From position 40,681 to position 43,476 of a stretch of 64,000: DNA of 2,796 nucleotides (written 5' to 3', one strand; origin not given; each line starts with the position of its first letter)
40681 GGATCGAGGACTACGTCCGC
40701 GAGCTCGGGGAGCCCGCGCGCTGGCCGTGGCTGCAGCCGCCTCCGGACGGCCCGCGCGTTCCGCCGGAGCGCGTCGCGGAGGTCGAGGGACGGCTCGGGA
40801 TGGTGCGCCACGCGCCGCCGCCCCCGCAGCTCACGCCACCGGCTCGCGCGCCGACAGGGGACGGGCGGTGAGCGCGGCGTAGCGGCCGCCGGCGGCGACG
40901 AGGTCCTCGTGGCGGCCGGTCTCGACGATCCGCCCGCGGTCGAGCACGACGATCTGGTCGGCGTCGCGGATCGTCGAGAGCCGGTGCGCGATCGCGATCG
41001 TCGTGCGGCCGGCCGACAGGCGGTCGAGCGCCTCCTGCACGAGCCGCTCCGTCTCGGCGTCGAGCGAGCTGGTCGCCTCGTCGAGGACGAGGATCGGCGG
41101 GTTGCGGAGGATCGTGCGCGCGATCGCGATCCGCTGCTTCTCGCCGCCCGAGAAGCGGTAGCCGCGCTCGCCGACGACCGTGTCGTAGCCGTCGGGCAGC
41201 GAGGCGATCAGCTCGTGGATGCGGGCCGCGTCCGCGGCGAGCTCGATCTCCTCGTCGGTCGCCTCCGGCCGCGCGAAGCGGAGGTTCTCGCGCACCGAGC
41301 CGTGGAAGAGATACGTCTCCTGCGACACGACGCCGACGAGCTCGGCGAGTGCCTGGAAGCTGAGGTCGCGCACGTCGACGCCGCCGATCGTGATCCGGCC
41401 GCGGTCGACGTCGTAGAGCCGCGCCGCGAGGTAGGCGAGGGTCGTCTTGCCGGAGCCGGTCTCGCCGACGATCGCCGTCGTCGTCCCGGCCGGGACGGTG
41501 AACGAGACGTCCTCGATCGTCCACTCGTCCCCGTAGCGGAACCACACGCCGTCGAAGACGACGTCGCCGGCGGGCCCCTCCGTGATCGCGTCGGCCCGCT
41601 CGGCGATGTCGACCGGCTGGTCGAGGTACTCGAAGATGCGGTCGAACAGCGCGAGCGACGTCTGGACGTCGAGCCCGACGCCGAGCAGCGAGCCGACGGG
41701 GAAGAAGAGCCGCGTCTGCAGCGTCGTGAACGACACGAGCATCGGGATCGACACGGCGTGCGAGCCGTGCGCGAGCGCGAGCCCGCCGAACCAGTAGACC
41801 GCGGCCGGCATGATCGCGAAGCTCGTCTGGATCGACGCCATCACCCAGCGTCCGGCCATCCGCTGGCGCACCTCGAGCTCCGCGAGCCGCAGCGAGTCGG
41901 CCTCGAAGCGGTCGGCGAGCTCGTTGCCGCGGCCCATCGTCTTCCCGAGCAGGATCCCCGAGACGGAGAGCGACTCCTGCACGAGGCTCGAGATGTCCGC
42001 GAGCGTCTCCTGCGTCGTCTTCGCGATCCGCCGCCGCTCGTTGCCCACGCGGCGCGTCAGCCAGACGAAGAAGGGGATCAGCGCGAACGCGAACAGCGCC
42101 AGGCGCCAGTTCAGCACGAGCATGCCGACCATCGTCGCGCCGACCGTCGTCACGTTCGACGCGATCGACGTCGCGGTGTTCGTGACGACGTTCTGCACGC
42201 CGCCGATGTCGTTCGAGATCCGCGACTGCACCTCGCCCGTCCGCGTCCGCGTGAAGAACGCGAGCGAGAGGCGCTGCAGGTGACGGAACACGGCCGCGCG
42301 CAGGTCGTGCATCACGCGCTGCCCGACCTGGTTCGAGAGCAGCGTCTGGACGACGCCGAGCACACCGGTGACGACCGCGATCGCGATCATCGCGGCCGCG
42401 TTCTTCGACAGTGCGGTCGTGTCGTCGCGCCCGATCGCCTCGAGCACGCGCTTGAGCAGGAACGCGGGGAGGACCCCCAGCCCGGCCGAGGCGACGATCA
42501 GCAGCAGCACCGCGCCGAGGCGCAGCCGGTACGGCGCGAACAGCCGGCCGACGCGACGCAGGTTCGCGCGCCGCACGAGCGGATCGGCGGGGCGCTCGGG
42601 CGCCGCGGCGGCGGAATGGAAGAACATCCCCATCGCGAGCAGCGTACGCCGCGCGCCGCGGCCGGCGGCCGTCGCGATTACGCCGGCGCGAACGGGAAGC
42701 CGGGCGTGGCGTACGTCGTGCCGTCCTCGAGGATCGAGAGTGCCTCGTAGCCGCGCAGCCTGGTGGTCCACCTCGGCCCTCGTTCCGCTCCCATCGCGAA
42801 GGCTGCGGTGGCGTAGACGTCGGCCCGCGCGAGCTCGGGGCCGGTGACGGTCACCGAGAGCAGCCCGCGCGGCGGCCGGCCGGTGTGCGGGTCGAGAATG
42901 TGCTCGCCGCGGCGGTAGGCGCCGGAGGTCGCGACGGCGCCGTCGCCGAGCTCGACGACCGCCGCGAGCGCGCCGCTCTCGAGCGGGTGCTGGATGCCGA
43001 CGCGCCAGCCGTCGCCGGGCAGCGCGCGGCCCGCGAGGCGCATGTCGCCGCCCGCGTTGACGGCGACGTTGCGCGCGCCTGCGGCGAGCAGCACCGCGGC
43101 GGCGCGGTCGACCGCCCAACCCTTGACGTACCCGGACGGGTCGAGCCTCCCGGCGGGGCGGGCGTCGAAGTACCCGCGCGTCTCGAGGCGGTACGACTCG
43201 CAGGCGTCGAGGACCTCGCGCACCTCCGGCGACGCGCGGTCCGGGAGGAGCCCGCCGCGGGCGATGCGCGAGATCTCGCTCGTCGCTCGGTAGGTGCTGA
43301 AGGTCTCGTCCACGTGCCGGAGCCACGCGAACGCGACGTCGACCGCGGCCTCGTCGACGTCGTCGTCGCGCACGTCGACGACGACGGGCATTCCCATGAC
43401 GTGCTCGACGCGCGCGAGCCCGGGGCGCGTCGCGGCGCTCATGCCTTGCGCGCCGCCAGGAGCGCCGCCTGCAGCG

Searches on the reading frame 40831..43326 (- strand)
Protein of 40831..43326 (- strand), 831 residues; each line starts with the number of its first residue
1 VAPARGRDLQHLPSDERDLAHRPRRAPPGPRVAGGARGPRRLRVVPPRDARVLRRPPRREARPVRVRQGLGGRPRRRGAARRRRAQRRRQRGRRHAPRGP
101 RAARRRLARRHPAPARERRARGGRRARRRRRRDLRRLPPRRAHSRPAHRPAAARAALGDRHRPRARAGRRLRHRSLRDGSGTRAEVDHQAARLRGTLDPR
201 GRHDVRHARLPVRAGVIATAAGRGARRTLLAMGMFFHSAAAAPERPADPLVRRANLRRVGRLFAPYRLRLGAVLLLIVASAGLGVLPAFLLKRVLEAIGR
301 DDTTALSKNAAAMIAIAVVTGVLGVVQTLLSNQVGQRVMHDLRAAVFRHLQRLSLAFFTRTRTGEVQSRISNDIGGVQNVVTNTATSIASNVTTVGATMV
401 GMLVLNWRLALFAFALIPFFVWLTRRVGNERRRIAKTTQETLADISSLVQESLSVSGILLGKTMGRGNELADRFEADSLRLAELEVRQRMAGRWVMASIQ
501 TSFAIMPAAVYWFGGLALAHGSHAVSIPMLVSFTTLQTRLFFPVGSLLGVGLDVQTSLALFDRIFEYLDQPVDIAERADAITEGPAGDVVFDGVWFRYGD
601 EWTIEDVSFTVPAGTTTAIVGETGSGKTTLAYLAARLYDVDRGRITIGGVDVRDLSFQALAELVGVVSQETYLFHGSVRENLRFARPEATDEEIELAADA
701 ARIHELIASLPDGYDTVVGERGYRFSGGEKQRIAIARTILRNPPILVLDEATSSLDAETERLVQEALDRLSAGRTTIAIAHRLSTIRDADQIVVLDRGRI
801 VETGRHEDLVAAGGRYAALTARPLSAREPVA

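Call 55: search_protein_families(library=pfam, proteins=[window:40831-43326:-], max_evalue=0.0001)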
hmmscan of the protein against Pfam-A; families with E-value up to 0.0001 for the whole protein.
window:40831-43326:- (831 aa): 3 families
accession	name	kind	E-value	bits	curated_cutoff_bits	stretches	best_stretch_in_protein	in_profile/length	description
PF00664.28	ABC_membrane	-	4.5e-37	128.7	28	1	272-543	3-273/274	ABC transporter transmembrane region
PF00005.33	ABC_tran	-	9.7e-31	107.6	25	1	605-753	2-137/137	ABC transporter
PF02463.25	SMC_N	-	2.4e-06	27.6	40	0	724-794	136-210/220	RecF/RecN/SMC N terminal domain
